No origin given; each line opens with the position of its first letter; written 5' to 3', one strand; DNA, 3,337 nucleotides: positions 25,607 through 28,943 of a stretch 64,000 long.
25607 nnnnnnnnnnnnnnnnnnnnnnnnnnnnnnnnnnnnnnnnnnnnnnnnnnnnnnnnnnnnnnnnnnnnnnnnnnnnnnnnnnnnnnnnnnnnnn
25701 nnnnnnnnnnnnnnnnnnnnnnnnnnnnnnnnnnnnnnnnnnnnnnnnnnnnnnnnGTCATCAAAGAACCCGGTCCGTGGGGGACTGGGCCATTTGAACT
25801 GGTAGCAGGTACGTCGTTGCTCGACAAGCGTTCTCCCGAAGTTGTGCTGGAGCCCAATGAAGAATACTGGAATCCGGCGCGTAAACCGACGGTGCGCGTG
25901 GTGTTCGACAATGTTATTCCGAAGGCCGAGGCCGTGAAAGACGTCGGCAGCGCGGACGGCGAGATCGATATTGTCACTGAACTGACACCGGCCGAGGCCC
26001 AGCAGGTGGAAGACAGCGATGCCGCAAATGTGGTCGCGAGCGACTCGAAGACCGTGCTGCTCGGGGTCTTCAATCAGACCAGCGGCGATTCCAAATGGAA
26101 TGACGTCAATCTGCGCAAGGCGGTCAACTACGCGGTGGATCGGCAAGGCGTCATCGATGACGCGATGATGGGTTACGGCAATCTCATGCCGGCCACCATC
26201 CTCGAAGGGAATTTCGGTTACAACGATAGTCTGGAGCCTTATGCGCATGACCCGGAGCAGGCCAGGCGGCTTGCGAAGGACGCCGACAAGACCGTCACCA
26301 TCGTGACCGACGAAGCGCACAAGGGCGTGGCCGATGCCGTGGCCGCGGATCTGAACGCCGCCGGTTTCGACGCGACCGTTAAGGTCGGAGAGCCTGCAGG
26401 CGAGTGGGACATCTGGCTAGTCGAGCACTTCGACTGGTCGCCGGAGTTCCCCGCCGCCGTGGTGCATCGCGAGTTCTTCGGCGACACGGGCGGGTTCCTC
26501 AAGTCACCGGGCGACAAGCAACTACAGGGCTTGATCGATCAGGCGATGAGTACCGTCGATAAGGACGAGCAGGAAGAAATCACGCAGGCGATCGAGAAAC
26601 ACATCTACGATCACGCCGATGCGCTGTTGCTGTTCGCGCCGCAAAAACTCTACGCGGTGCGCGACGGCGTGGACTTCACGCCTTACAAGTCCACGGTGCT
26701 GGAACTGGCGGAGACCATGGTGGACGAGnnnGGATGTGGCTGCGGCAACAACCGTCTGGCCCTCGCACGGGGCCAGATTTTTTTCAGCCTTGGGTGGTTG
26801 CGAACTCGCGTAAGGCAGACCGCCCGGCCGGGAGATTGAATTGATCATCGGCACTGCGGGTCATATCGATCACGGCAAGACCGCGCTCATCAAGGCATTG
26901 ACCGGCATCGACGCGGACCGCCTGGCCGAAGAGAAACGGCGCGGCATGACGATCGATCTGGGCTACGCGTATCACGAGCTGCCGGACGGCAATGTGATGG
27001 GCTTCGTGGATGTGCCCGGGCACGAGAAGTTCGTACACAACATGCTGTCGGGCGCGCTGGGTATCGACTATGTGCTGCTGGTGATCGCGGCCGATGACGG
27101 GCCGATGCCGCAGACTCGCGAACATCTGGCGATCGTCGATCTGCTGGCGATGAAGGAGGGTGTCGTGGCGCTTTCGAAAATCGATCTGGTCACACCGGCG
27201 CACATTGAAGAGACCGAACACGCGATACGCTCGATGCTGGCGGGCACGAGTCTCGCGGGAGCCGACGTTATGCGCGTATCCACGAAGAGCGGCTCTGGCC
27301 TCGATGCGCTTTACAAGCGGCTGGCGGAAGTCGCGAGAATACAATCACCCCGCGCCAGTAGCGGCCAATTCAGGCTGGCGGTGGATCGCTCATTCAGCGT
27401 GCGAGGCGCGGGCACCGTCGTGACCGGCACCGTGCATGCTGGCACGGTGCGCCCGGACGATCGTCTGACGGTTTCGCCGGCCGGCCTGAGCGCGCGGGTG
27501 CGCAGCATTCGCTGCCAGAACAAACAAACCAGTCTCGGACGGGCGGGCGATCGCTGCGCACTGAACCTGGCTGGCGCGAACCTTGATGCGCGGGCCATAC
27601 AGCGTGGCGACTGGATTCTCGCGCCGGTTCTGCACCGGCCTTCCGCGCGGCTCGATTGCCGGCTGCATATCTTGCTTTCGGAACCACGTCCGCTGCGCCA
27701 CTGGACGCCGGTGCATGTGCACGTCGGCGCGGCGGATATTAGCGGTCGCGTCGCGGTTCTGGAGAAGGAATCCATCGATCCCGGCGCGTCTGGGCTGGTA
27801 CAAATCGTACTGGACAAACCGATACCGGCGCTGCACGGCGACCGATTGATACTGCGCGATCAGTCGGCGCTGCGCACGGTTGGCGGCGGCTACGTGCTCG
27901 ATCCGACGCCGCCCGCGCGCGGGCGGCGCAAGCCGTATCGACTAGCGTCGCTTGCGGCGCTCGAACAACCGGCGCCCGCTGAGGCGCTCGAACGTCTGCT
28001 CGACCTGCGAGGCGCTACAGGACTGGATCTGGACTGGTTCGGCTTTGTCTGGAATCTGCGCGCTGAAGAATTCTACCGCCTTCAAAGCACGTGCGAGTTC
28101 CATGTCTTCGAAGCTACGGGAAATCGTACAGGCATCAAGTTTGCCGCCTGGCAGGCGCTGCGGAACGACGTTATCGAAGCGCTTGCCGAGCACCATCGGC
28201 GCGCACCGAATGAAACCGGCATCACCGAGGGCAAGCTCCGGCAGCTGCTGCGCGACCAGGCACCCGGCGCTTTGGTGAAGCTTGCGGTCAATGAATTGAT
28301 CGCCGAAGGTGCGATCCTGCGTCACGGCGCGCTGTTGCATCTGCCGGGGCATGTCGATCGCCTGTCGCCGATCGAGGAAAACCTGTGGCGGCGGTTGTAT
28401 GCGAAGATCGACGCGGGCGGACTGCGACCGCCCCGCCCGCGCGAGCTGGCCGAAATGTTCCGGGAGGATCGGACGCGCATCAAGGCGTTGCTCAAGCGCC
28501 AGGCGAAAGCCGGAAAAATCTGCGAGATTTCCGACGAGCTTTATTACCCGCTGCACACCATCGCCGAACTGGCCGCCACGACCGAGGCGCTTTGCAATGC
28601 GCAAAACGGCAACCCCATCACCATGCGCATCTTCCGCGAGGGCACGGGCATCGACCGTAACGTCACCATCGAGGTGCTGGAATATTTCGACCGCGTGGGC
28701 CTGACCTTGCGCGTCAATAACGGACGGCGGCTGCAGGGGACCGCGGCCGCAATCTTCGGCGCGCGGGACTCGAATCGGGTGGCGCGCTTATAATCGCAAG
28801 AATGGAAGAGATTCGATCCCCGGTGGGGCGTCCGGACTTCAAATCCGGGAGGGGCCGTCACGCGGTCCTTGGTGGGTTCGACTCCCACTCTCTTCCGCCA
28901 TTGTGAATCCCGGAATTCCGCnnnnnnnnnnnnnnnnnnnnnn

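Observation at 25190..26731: Single in-frame TGA inside an otherwise intact family-5 ABC substrate-binding protein, directly upstream of selB-selC-selA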

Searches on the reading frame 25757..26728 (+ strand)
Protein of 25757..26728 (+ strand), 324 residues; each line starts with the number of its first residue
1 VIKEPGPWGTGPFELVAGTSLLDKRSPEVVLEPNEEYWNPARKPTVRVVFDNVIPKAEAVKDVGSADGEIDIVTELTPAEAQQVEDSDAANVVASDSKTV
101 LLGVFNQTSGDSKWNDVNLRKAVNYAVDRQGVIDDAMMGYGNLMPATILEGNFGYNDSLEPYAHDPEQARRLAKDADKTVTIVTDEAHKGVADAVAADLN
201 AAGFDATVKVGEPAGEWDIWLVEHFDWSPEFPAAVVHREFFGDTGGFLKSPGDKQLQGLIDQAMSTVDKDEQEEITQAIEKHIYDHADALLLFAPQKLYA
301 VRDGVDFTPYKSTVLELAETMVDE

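Call 41: search_protein_representatives(protein=window:25757-26728:+)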
Query: 324 residues. Proteins with E-value up to 0.001 (for the whole library): 6746; up to 1e-10: 875; up to 1e-30: 25. The best 150 are listed.
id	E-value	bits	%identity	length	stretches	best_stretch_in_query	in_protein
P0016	5.5e-103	361.2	52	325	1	1-320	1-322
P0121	5.4e-81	288.9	47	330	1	2-322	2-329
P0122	2.2e-73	263.9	67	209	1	137-323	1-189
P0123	6.1e-62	226.3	42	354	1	2-322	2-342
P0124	8.2e-50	186.5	40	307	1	47-322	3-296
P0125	3.5e-49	184.4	55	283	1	22-183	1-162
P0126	5.5e-49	183.7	41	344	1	18-323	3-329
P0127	1.0e-48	182.8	41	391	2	21-324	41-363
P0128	2.1e-48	181.8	38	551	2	2-177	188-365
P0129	2.4e-46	175.0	47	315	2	15-166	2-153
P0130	2.2e-44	168.6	36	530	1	1-322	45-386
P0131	7.0e-40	153.8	40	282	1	16-215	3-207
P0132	4.9e-38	147.8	37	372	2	23-322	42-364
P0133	3.9e-37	144.8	42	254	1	6-203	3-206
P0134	5.1e-37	144.4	39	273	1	1-205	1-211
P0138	5.4e-33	131.2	34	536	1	2-322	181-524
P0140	2.4e-32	129.1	34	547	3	21-177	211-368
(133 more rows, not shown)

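Call 58: predict_structure(alignment_id=A3)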
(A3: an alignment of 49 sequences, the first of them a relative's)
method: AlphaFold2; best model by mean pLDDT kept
length: 547 residues; sequences in the alignment: 49
mean_pLDDT: 91.4   pTM: 0.90
mean pLDDT of the five models: 91.4, 90.8, 90.3, 90.1, 89.3
residues with pLDDT >= 90: 425; 70-90: 83; 50-70: 19; < 50: 20
segments of 3 or more residues with pLDDT < 50: 1-3, 198-208
pLDDT, mean of each block of 10 residues (from residue 1): 48 75 95 94 94 94 94 97 98 94 83 89 97 91 96 90 88 95 96 57 48 80 95 95 96 95 97 98 97 97 98 99 98 97 92 98 98 97 97 98 94 87 88 93 90 92 96 94 93 98 98 98 94 96 67
secondary structure, 60 per line:
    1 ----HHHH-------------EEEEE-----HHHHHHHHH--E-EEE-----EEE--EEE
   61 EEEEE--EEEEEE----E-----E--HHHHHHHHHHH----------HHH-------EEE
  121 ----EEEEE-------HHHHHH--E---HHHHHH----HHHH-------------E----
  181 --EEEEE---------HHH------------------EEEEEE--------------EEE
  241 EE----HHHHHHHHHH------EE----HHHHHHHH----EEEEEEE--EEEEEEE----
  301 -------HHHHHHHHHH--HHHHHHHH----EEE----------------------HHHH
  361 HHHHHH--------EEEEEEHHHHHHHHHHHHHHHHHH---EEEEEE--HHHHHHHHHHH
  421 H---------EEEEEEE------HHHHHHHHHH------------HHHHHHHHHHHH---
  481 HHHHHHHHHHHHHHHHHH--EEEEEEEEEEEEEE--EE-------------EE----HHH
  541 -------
elements in order: H5-8 E22-26 H32-40 E45-47 E53-55 E58-65 E68-73 H87-97 E118-120 E125-129 H137-142 H149-154 H159-162 E183-187 E218-223 E238-242 H247-256 H269-276 E281-287 E290-296 H308-317 H320-327 E332-334 H357-366 E375-380 H381-398 E402-407 H410-421 E431-437 H444-453 H466-477 H481-498 E501-514

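Call 62: fold_search(model_id=the predicted structure, library=pdb)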
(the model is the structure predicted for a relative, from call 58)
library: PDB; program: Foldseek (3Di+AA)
matches with E <= 10: 476; with E <= 0.001: 171
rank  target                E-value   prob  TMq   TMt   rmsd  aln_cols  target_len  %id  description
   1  5u4o                  5.1e-32  1.00  0.73  0.84   4.6       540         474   16  A 2.05A X-Ray Structureof A Bacterial Extracellular Solute-binding Protein, family 5 for Bacillus anthracis str. Ames (released 2017-03-08)
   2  1uqw_A                2.0e-30  1.00  0.74  0.82   3.9       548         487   18  Crystal structure of yliB protein from escherichia coi (released 2003-10-22)
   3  5f1q_A                3.1e-30  1.00  0.67  0.71   5.4       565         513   14  Crystal Structure of Periplasmic Dipeptide Transport Protein from Yersinia pestis (released 2015-12-23)
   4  7kz8                  1.1e-29  1.00  0.66  0.75   5.0       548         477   16  Crystal structure of substrate-binding protein Aapf from Pseudomonas sp. PDC86 (released 2021-03-17)
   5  6ofq_A                4.0e-29  1.00  0.68  0.73   5.0       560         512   14  ABC transporter-associated periplasmic binding protein DppA from Helicobacter pylori in complex with peptide STSA (released 2019-08-21)
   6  4oer_A                5.1e-29  1.00  0.68  0.74   5.9       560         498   17  Crystal structure of NikA from Brucella suis, unliganded form (released 2014-10-01)
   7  3rqt                  5.7e-29  1.00  0.64  0.74   5.0       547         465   14  1.5 Angstrom Crystal Structure of the Complex of Ligand Binding Component of ABC-type Import System from Staphylococcus  (released 2011-05-11)
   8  7kz9_A                6.4e-29  1.00  0.67  0.76   4.7       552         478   16  Crystal structure of Pseudomonas sp. PDC86 substrate-binding protein Aapf in complex with a signaling molecule HEHEAA (released 2021-03-17)
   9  7kz9_B                6.4e-29  1.00  0.65  0.73   5.0       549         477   16  Crystal structure of Pseudomonas sp. PDC86 substrate-binding protein Aapf in complex with a signaling molecule HEHEAA (released 2021-03-17)
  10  1xoc_A                7.6e-29  1.00  0.67  0.72   5.4       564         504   16  The structure of the oligopeptide-binding protein, AppA, from Bacillus subtilis in complex with a nonapeptide. (released 2005-01-25)
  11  4xkr                  8.0e-29  1.00  0.66  0.77   4.6       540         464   14  Crystal structure of NikA from Staphylococcus aureus in complex with Ni-(L-His)(2-methyl-thiazolidine dicarboxylate) (co (released 2015-02-11)
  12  3mvx_A                8.0e-29  1.00  0.72  0.78   4.0       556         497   17  X-ray structure of the reduced NikA/1 hybrid, NikA/1-Red (released 2011-02-09)
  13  1dpp_A                9.5e-29  1.00  0.67  0.72   5.2       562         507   16  DIPEPTIDE BINDING PROTEIN COMPLEX WITH GLYCYL-L-LEUCINE (released 1995-12-07)
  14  5f1q_B                1.3e-28  1.00  0.65  0.70   5.8       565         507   14  Crystal Structure of Periplasmic Dipeptide Transport Protein from Yersinia pestis (released 2015-12-23)
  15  5isu                  1.4e-28  1.00  0.74  0.82   3.8       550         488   16  2.2 Angstrom Crystal Structure of ABC Transporter Substrate Binding Protein CtaP (Lmo0135) from Listeria monocytogenes. (released 2016-03-23)
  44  1uiv_A                7.7e-27  1.00  0.71  0.78   4.1       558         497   17  Crystal structures of the liganded and unliganded nickel binding protein NikA from Escherichia coli (Nickel liganded f (released 2004-02-03)
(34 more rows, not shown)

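Call 73: find_encoding_contigs(protein=P0138, flank=6000, max_places=2)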
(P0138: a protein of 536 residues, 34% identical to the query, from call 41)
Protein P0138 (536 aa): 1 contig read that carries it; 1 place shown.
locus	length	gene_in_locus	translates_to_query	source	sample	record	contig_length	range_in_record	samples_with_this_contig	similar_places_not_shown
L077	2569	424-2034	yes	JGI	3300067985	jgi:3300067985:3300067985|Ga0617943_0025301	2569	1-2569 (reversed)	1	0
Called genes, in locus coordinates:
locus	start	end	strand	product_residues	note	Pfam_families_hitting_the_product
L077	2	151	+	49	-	?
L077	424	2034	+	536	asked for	PF00496:SBP_bac_5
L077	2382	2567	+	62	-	?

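Call 74: find_encoding_contigs(protein=P0140, flank=6000, max_places=2)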
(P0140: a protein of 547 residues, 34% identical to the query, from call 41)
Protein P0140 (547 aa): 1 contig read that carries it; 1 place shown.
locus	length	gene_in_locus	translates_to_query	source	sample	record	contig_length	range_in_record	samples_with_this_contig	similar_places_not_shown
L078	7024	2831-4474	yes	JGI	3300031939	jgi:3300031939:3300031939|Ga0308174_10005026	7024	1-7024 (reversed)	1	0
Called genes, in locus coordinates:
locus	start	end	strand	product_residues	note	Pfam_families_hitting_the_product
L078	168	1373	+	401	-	PF02670:DXP_reductoisom, PF08436:DXP_redisom_C, PF13288:DXPR_C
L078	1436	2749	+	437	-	PF02163:Peptidase_M50, PF00595:PDZ, PF17820:PDZ_6, PF00595:PDZ, PF13180:PDZ_2 (weak), PF17820:PDZ_6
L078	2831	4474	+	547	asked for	PF00496:SBP_bac_5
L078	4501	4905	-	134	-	-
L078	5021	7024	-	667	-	?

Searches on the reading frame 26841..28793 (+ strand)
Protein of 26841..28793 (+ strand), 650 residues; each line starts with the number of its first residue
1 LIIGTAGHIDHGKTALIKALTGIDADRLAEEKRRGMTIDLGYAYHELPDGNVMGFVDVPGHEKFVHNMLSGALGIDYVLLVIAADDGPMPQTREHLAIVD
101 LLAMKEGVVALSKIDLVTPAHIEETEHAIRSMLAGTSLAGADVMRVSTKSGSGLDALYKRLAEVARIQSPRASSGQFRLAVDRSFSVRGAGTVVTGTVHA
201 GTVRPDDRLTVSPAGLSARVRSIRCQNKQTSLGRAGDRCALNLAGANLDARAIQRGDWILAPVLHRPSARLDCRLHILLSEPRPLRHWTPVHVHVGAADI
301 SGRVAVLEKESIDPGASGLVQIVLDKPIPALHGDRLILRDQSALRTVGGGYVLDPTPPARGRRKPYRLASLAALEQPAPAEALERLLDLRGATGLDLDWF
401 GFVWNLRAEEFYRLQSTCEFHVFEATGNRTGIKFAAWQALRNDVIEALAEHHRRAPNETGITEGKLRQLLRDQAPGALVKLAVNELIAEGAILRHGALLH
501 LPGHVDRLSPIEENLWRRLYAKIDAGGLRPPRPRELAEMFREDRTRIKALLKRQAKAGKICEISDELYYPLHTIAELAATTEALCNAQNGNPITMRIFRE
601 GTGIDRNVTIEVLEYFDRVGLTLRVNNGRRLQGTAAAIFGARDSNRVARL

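Call 6: search_protein_families(library=ncbifam, proteins=[window:26841-28793:+], max_evalue=0.001)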
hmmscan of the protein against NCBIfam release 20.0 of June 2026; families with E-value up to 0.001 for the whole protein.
window:26841-28793:+ (650 aa): 27 families (the best 25 are shown)
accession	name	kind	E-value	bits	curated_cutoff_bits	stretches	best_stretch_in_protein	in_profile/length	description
TIGR00475.1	selB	equivalog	1.1e-128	430.4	242.25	1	1-632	1-580/581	selenocysteine-specific translation elongation factor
NF003077.0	PRK04000.1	equivalog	4.1e-44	151.4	315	2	53-214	87-256/412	translation initiation factor IF-2 subunit gamma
TIGR03680.1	eif2g_arch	equivalog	1.4e-43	149.6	514.5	2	53-214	83-252/407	translation initiation factor IF-2 subunit gamma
NF009373.0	PRK12736.1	subfamily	1.6e-43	149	452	1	3-353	15-390/394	elongation factor Tu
NF000766.0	PRK00049.1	subfamily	7.6e-41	140.2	449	1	3-353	15-392/396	elongation factor Tu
NF009372.0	PRK12735.1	subfamily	2e-40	138.9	479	1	3-352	15-391/396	elongation factor Tu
TIGR00485.1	EF-Tu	equivalog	1.1e-37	129.7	522.4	1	3-352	15-389/394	elongation factor Tu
NF008969.0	PRK12317.1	subfamily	4.9e-37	127.5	502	1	26-316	61-363/426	elongation factor 1-alpha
TIGR00483.1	EF-1_alpha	equivalog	2.2e-29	102.2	540.1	1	25-303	60-352/427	translation elongation factor EF-1 subunit alpha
TIGR02034.1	CysN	subfamily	4.1e-25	88.7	336.1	1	26-308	56-344/406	sulfate adenylyltransferase, large subunit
NF004035.0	PRK05506.1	subfamily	1.8e-22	79.4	715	1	25-271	79-331/632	bifunctional sulfate adenylyltransferase subunit 1/adenylylsulfate kinase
NF003478.0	PRK05124.1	equivalog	2.7e-22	79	590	1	26-305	83-368/475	sulfate adenylyltransferase subunit CysN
TIGR00487.1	IF-2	equivalog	1.3e-21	76.9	424.4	1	3-243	90-325/587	translation initiation factor IF-2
TIGR00231.1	small_GTP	domain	7.2e-11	42.1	42.5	1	3-159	6-160/164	GTP-binding protein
TIGR01393.1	lepA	equivalog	1.9e-10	39.8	533.9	1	8-227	11-240/595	translation elongation factor 4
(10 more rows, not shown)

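Call 7: search_protein_families(library=pfam, proteins=[window:26841-28793:+], max_evalue=0.001)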
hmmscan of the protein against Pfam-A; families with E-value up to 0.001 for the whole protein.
window:26841-28793:+ (650 aa): 6 families
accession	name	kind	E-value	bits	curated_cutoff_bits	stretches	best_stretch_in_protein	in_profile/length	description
PF00009.33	GTP_EFTU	-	1.1e-29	103.9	26.5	1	2-163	5-184/188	Elongation factor Tu GTP binding domain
PF25461.1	Beta-barrel_SelB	-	6.5e-28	97.3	27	1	274-359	3-80/80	Selenocysteine-specific elongation factor, beta-barrel domain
PF03144.31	GTP_EFTU_D2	-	4.3e-10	40.3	30.3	1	191-259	1-72/73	Elongation factor Tu domain 2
PF09107.17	SelB-wing_3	-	7.1e-10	38.7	23.2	1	588-631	5-47/47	Elongation factor SelB, winged helix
PF09106.17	SelB-wing_2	-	2.4e-08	34.4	22.3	1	445-501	1-57/57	Elongation factor SelB, winged helix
PF01926.29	MMR_HSR1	-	0.00016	22.2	21.9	1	3-98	2-99/113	50S ribosome-binding GTPase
